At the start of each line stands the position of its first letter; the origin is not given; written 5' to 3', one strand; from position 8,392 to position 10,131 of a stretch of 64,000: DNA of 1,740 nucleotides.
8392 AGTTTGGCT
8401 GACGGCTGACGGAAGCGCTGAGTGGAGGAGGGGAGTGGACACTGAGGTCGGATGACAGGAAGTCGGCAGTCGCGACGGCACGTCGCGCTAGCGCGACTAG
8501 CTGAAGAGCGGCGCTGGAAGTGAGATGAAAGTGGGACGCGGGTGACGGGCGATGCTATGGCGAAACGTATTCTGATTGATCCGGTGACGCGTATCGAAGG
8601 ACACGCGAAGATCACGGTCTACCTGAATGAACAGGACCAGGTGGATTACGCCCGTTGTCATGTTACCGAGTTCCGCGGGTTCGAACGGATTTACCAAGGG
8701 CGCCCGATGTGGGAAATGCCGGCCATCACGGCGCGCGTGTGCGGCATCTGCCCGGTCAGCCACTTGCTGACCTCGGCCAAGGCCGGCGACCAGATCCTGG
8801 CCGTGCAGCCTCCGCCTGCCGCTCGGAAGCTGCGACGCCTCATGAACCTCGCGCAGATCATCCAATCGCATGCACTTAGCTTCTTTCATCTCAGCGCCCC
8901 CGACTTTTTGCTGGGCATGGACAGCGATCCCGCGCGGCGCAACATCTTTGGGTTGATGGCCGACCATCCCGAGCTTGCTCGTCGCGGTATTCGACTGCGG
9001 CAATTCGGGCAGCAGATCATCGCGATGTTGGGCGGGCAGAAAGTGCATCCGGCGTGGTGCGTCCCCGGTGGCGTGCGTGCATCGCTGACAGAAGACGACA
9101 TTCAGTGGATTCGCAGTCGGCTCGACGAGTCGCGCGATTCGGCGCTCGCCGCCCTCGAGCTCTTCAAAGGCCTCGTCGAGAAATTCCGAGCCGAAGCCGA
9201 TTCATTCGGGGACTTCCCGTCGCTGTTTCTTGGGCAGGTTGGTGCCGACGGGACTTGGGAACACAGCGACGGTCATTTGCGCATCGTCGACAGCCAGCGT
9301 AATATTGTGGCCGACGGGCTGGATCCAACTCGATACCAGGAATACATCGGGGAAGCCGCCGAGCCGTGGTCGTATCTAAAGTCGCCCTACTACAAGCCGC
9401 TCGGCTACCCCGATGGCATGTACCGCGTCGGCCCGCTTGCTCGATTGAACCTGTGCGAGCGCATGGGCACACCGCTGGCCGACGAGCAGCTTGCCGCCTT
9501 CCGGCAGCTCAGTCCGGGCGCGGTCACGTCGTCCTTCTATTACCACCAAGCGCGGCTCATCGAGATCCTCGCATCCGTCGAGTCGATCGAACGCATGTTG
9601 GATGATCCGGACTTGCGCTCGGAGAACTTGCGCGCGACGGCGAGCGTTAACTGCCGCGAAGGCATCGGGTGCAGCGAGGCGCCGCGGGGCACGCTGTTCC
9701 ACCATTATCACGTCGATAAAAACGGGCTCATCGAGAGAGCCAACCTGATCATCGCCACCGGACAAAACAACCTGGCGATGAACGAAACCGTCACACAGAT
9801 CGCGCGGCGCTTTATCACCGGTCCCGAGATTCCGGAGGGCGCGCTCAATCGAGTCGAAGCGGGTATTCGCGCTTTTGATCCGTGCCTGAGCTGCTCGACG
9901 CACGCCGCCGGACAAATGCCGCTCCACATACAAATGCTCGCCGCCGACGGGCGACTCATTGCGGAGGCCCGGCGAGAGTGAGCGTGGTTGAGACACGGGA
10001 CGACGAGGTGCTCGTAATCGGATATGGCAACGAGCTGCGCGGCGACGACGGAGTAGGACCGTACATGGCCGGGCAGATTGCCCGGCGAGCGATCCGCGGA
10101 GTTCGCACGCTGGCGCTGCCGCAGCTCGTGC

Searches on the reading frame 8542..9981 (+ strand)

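Call 39: search_protein_families(library=pfam, proteins=[window:8542-9981:+], max_evalue=0.00001)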
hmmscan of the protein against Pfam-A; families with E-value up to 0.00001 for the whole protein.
window:8542-9981:+ (479 aa): 1 family
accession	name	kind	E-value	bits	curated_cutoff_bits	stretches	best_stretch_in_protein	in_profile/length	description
PF00374.24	NiFeSe_Hases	-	3.5e-35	122.4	25.8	2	45-123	1-79/508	Nickel-dependent hydrogenase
